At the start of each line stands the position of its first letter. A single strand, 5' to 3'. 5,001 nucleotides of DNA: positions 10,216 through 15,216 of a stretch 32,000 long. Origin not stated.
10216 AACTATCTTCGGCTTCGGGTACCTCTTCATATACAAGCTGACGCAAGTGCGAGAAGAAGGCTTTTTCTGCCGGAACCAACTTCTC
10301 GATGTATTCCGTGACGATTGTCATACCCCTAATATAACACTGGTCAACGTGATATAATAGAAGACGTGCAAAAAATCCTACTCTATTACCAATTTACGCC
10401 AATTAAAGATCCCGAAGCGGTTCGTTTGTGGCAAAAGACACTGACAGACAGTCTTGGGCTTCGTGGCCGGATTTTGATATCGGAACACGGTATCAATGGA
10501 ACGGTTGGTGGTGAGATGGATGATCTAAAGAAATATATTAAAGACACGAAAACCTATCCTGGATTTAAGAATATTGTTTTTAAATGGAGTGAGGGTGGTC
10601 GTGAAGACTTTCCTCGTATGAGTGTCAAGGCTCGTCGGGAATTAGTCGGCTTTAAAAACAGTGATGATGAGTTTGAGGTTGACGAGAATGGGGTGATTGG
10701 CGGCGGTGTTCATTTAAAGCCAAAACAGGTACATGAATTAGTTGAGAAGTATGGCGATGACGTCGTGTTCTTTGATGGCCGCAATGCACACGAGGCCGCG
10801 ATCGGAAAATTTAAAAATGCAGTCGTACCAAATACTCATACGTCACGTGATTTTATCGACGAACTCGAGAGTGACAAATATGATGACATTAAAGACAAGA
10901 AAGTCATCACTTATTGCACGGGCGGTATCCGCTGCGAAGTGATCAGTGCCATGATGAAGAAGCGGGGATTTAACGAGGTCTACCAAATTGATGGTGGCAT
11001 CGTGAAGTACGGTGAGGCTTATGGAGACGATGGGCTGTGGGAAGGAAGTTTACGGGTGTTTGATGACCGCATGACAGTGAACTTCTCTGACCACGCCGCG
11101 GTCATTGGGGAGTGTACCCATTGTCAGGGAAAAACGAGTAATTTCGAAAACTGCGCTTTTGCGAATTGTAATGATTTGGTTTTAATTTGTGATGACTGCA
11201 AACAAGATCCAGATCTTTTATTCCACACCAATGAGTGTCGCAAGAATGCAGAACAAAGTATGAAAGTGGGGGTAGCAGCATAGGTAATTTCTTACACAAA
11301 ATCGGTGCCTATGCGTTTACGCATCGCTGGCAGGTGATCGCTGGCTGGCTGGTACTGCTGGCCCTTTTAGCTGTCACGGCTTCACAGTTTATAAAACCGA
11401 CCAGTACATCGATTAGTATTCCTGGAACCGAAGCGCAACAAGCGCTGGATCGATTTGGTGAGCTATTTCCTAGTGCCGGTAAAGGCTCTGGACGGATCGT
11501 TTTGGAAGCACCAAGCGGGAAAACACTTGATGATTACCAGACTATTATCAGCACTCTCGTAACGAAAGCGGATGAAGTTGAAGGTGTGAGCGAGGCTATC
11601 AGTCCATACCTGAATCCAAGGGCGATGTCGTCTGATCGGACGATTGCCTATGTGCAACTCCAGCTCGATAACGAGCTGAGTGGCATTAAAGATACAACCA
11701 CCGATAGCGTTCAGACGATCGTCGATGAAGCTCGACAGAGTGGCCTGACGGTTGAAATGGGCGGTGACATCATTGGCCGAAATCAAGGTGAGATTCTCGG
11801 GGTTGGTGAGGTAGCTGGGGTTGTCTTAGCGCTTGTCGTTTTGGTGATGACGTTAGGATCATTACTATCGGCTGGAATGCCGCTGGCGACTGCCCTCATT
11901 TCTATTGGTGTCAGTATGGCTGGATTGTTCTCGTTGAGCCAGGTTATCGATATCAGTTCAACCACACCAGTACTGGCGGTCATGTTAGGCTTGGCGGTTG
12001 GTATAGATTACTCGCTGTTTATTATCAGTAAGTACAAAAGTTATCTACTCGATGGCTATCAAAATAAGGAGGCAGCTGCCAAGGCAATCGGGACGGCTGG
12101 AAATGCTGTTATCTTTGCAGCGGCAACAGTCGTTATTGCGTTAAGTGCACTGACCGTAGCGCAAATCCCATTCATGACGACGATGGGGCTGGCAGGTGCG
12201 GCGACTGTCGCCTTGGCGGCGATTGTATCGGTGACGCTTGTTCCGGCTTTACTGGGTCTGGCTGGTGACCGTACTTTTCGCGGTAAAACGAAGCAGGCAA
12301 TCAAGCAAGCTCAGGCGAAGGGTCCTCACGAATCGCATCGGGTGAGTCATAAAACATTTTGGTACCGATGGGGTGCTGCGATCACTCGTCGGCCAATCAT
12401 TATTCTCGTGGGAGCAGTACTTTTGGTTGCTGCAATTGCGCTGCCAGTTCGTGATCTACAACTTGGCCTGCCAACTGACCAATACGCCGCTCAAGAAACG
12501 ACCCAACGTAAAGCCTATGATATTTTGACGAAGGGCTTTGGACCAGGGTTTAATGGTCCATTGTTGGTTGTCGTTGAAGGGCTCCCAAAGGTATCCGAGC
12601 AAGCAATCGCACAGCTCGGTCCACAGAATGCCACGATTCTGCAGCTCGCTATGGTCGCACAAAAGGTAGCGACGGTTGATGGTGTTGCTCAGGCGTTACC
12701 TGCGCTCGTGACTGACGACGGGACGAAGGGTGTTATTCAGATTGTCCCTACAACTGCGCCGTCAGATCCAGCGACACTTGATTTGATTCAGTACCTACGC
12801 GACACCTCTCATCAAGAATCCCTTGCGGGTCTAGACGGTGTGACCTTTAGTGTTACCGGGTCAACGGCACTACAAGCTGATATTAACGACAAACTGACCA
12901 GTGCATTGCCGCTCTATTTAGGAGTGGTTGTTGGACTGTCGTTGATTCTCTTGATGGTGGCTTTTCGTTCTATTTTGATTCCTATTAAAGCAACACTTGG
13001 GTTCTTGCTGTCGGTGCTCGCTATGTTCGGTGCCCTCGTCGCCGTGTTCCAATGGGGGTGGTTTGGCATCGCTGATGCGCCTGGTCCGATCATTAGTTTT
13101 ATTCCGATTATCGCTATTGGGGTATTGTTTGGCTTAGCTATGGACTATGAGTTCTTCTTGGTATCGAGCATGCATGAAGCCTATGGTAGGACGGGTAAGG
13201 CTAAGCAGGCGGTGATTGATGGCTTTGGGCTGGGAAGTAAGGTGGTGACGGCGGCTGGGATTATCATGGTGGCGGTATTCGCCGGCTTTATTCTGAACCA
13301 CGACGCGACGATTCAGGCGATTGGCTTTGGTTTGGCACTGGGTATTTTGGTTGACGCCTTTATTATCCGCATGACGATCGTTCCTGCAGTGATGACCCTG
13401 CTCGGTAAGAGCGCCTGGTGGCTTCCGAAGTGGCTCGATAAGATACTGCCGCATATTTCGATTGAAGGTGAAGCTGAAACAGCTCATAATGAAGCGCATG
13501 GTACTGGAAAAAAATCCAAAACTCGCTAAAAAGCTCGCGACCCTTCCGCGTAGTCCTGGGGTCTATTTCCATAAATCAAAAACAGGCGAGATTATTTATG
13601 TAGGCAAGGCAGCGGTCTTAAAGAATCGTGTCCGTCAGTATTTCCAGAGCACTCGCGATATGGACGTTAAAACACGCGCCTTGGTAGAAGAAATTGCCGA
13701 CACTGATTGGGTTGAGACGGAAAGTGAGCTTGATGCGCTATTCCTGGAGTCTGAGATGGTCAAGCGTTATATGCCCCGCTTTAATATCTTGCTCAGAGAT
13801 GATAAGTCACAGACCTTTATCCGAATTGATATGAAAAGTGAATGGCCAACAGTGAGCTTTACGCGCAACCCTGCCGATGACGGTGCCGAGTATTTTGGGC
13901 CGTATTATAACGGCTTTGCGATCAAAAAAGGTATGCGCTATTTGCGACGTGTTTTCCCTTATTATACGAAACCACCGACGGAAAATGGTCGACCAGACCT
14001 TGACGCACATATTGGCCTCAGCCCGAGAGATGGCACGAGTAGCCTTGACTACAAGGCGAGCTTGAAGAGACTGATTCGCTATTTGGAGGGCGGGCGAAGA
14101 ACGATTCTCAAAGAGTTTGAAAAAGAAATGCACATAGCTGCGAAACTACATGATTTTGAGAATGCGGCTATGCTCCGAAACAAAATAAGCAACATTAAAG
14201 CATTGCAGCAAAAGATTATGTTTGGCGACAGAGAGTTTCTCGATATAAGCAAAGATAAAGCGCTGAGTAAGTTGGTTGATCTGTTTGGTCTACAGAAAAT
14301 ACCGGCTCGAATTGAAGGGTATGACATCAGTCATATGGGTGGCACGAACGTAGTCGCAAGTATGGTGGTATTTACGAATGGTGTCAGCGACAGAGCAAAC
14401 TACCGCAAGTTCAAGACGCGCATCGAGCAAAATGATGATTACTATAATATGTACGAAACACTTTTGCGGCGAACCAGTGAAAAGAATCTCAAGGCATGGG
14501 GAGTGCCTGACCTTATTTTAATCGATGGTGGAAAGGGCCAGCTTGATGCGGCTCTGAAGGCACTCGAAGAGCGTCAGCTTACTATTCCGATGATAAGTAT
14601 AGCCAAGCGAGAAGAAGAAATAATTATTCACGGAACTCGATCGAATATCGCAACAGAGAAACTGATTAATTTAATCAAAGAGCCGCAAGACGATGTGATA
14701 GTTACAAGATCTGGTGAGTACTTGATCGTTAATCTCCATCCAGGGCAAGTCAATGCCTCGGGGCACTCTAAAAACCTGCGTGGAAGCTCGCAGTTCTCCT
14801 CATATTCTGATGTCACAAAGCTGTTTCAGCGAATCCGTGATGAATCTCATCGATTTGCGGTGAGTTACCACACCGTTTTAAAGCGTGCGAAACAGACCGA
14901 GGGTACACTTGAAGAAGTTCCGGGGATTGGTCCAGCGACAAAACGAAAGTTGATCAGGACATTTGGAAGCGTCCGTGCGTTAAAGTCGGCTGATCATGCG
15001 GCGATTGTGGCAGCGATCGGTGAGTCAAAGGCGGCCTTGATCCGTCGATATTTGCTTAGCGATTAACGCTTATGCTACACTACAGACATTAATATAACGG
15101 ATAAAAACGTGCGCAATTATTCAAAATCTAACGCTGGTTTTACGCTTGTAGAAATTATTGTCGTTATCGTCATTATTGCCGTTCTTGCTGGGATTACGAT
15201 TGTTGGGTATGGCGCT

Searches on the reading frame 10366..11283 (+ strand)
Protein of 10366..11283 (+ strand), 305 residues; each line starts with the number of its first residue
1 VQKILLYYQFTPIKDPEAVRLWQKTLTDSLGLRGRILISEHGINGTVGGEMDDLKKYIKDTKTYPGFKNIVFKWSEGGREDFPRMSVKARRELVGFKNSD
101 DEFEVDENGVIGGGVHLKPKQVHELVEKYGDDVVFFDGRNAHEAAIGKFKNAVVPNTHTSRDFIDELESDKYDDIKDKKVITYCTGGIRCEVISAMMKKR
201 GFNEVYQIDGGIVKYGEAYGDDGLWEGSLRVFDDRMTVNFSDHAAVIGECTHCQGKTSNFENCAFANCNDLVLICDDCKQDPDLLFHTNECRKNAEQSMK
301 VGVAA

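Call 94: search_protein_families(library=pfam, proteins=[window:10366-11283:+], max_evalue=0.0001)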
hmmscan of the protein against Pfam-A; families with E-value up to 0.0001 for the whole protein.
window:10366-11283:+ (305 aa): 3 families
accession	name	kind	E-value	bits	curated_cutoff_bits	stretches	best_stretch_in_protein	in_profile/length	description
PF17773.7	UPF0176_N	-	5.5e-21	75.2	26.2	1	3-92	2-91/92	UPF0176 acylphosphatase like domain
PF12368.13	Rhodanese_C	-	5.1e-14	52.8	26.9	1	226-291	1-65/66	Rhodanase C-terminal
PF00581.25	Rhodanese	-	3.5e-09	37.5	22.2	1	121-216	4-100/102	Rhodanese-like domain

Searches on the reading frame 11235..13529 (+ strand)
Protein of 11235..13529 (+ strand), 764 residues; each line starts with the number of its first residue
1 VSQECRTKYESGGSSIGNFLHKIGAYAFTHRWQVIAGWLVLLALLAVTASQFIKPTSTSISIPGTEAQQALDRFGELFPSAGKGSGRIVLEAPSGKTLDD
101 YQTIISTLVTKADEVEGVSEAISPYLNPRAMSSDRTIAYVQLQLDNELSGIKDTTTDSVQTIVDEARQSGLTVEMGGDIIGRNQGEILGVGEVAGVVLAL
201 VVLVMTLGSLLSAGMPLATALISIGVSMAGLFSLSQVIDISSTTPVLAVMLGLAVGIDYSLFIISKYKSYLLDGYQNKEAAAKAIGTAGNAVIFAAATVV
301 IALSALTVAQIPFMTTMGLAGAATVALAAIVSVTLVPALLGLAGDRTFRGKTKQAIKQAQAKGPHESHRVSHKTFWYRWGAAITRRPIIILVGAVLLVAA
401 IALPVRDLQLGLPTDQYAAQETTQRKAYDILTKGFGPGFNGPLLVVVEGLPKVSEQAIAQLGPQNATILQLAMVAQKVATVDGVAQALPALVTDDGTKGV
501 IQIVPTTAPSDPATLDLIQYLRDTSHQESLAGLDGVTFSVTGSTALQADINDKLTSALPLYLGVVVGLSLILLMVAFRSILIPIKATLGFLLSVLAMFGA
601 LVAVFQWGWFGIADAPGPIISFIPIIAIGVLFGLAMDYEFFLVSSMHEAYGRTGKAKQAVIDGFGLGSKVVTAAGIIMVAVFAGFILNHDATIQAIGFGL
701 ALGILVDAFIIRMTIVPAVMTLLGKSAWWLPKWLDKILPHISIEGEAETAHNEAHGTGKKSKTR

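Call 94: search_protein_families(library=pfam, proteins=[window:11235-13529:+], max_evalue=0.0001)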
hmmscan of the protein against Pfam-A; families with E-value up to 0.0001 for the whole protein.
window:11235-13529:+ (764 aa): 1 family
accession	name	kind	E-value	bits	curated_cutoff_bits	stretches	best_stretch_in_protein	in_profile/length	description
PF03176.21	MMPL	-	1.2e-91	307.6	20.5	2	60-389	2-332/333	MMPL family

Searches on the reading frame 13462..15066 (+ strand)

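Call 94: search_protein_families(library=pfam, proteins=[window:13462-15066:+], max_evalue=0.0001)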
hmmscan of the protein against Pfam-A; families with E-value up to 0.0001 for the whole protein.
window:13462-15066:+ (534 aa): 3 families
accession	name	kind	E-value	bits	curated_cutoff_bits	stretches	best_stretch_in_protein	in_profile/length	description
PF08459.17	UvrC_RNaseH_dom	-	3.3e-44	151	22.3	1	274-409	3-151/159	UvrC RNAse H endonuclease domain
PF14520.12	HHH_5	-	2.2e-07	31.7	27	1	482-527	3-51/57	Helix-hairpin-helix domain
PF01541.30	GIY-YIG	-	2.3e-05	25.1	22.6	1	32-103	2-72/78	GIY-YIG catalytic domain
